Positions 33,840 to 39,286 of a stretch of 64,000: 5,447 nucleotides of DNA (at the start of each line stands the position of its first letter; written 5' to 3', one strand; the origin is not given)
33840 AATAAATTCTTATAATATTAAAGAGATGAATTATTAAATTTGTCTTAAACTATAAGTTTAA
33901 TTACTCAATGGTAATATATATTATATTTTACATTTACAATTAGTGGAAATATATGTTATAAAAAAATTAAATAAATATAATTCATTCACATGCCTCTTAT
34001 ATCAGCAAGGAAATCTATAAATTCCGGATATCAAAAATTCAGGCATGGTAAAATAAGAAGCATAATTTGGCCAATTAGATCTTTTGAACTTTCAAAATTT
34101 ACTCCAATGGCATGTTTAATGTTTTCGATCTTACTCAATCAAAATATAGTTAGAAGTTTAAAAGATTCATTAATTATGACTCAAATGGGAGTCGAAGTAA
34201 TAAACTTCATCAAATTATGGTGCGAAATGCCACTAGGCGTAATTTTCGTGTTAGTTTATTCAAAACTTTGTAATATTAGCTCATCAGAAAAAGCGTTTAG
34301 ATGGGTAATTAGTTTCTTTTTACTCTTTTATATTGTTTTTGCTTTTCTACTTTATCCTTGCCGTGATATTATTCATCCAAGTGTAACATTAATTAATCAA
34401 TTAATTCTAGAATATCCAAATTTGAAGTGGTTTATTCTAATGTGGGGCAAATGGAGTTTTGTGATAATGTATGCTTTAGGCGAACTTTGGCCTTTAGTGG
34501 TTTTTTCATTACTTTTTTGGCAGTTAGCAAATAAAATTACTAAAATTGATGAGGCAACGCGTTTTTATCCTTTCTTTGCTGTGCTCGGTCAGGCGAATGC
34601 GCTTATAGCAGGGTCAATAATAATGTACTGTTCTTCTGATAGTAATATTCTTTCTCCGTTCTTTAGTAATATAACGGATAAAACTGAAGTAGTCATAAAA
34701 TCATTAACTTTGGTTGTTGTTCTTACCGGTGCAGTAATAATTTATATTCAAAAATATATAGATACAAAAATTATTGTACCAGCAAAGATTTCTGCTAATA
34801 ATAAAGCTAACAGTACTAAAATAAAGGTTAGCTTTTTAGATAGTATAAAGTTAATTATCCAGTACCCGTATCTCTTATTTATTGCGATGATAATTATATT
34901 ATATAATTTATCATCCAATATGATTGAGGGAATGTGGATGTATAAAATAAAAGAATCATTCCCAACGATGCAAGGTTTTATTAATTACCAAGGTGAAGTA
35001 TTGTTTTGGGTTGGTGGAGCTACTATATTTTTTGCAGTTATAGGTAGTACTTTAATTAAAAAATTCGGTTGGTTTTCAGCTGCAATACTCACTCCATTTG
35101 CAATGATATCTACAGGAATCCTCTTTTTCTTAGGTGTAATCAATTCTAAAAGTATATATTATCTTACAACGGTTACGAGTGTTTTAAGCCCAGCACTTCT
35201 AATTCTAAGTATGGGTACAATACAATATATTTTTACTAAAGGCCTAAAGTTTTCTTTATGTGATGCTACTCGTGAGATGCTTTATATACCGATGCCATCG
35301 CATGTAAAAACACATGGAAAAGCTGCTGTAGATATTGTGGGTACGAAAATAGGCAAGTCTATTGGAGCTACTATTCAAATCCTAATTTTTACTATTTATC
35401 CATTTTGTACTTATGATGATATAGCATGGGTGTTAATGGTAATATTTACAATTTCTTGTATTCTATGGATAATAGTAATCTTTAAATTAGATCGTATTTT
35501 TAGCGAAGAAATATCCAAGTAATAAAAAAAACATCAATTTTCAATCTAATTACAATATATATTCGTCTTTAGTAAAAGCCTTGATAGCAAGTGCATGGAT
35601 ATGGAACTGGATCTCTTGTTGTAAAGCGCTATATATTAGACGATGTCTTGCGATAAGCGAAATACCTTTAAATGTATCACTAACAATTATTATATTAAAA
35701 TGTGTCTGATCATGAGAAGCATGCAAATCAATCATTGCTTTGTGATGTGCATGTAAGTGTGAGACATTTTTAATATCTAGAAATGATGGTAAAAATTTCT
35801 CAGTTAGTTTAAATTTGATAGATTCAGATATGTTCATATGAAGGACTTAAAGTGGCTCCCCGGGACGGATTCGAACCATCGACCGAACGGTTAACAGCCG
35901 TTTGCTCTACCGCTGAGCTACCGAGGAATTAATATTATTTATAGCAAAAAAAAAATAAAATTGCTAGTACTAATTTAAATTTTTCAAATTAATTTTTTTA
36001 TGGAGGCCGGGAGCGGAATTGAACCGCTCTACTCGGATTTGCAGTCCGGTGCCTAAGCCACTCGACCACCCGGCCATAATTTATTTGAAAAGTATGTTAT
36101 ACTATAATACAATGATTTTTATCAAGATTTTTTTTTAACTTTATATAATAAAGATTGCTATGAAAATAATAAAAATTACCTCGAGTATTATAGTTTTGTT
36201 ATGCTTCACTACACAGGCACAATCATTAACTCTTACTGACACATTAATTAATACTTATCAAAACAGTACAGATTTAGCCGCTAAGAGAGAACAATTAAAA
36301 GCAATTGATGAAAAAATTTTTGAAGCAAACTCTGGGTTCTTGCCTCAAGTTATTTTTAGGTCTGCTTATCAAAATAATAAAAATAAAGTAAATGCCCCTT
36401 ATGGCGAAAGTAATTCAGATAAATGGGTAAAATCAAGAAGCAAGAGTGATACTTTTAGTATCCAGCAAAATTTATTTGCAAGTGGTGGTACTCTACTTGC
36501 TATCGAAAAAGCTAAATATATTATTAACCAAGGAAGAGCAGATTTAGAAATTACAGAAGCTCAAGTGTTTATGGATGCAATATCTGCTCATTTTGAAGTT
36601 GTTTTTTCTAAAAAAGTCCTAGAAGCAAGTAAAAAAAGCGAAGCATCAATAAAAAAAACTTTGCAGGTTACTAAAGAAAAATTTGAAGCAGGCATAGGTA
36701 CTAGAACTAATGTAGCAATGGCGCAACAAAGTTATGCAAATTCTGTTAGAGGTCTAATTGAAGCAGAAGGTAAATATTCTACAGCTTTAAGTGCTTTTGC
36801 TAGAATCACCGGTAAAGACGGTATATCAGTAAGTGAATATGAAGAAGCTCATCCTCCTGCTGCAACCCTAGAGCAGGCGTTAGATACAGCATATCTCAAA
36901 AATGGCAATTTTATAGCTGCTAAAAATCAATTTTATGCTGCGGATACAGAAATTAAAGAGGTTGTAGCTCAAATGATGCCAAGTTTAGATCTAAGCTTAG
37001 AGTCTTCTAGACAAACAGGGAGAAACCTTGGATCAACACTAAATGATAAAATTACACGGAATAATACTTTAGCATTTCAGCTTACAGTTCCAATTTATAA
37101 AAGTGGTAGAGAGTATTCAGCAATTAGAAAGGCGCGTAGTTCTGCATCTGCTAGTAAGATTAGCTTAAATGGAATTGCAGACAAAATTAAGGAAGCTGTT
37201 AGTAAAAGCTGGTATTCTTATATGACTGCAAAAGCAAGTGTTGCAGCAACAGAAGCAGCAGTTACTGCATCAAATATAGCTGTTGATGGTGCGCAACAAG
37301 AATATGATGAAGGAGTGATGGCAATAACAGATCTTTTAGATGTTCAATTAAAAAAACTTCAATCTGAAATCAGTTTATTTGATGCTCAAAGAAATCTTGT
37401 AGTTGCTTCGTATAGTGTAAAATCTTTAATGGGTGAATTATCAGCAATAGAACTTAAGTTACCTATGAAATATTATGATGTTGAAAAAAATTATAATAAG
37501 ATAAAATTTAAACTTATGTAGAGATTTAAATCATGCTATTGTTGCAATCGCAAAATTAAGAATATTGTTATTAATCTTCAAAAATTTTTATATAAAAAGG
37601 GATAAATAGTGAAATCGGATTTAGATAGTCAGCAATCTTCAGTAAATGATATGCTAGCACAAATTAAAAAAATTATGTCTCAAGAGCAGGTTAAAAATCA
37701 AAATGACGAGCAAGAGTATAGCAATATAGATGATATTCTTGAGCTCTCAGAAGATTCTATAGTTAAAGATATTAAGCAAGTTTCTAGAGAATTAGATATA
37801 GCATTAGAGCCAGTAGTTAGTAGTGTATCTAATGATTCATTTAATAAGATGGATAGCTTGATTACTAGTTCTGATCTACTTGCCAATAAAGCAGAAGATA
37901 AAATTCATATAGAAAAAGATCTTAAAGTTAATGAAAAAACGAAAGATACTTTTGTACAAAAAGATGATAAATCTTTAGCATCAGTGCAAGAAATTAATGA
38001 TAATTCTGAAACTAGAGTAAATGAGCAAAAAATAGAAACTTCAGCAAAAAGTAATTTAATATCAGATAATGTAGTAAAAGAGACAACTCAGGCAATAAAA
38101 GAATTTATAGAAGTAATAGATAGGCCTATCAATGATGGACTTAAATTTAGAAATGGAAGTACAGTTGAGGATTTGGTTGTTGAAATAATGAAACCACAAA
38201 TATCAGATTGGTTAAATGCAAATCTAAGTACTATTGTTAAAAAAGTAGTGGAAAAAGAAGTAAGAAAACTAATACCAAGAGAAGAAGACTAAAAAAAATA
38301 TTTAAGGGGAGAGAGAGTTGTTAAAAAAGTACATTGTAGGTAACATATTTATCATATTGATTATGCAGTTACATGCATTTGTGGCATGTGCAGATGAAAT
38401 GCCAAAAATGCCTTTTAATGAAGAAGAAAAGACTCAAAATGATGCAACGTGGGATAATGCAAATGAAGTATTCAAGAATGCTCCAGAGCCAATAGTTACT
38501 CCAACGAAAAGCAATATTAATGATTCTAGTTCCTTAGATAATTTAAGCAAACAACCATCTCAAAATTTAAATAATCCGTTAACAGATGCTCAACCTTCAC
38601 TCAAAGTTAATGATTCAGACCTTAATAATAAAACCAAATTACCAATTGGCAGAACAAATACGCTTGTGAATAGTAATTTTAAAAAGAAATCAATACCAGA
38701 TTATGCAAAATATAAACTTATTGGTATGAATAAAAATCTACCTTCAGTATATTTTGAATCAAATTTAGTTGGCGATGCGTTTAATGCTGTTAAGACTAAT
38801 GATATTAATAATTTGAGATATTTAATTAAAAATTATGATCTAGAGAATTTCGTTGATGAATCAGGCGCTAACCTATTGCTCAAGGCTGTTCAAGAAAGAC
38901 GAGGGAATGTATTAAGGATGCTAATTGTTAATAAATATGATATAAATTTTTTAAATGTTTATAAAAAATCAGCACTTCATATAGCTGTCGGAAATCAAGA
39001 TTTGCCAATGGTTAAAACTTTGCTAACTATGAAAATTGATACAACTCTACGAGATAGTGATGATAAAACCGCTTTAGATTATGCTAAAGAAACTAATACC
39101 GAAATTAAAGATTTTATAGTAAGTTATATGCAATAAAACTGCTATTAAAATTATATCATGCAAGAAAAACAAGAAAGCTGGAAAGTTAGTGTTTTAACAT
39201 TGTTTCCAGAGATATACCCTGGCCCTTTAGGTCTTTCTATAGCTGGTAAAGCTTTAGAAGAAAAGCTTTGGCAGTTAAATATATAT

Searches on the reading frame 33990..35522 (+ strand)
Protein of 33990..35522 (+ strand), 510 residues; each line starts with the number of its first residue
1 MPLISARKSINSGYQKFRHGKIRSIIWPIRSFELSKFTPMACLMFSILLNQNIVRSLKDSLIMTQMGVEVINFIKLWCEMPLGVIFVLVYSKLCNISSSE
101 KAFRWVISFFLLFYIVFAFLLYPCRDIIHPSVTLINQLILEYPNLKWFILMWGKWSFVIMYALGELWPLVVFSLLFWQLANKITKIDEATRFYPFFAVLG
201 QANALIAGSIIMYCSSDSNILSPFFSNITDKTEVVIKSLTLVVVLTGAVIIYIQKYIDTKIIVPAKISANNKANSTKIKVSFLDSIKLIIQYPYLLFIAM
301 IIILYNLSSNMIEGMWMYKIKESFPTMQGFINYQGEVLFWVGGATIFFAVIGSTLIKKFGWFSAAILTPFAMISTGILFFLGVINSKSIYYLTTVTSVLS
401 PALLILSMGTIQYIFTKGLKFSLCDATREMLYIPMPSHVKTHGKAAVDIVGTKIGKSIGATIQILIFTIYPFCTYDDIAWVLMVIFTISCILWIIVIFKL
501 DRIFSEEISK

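Call 33: search_protein_families(library=pfam, proteins=[window:33990-35522:+], max_evalue=0.001)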
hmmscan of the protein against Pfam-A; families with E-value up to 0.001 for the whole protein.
window:33990-35522:+ (510 aa): 1 family
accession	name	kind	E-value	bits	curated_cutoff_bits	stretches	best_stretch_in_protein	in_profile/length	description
PF03219.20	TLC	-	7.3e-142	474.1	21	1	18-503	7-490/491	TLC ATP/ADP transporter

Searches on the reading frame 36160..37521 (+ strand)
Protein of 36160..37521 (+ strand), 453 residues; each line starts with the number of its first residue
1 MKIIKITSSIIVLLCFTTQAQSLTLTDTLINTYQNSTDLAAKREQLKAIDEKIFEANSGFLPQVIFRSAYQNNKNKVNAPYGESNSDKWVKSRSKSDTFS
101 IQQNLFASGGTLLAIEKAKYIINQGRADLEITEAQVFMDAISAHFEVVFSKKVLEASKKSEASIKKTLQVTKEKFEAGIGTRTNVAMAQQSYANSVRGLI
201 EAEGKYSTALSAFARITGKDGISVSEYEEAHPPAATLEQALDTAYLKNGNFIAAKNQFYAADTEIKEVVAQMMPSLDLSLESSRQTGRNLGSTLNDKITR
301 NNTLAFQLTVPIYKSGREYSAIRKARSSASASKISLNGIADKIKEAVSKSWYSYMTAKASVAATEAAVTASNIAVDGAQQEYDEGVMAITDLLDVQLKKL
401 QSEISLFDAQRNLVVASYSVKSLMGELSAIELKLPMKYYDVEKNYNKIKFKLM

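Call 33: search_protein_families(library=pfam, proteins=[window:36160-37521:+], max_evalue=0.001)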
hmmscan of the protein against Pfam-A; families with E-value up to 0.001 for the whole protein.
window:36160-37521:+ (453 aa): 1 family
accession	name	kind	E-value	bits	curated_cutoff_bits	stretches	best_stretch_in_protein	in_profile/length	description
PF02321.23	OEP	-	1.7e-45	155.6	22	2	237-425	1-187/187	Outer membrane efflux protein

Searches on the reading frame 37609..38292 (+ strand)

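Call 33: search_protein_families(library=pfam, proteins=[window:37609-38292:+], max_evalue=0.001)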
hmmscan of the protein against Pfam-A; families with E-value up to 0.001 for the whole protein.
window:37609-38292:+ (227 aa): 1 family
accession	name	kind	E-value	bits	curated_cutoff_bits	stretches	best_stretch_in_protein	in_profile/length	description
PF10691.14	DUF2497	-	4.9e-17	62.6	27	1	149-222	2-74/75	Protein of unknown function (DUF2497)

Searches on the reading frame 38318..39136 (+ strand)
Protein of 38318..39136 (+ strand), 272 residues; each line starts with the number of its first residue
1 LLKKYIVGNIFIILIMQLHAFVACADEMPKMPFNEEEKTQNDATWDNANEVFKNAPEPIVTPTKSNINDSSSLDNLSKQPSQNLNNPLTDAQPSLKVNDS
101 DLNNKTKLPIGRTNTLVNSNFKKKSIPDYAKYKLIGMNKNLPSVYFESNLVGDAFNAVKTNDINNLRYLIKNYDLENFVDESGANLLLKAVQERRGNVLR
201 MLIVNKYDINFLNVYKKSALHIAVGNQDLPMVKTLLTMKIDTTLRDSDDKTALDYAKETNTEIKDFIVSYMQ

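Call 33: search_protein_families(library=pfam, proteins=[window:38318-39136:+], max_evalue=0.001)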
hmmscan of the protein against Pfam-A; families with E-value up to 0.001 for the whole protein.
window:38318-39136:+ (272 aa): 5 families
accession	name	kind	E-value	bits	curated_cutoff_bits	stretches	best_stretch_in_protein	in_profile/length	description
PF12796.13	Ank_2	-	1.1e-10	42.4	27.3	1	197-266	11-78/90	Ankyrin repeats (3 copies)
PF13857.12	Ank_5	-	1.1e-08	35.7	27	1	218-256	18-56/56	Ankyrin repeats (many copies)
PF13637.12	Ank_4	-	5.8e-07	30.1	22.7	0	198-236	12-50/50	Ankyrin repeats (many copies)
PF13606.12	Ank_3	-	5e-05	23.8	22.3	0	217-241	3-27/30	Ankyrin repeat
PF00023.36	Ank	-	0.00024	21.7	21.1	0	217-246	3-32/33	Ankyrin repeat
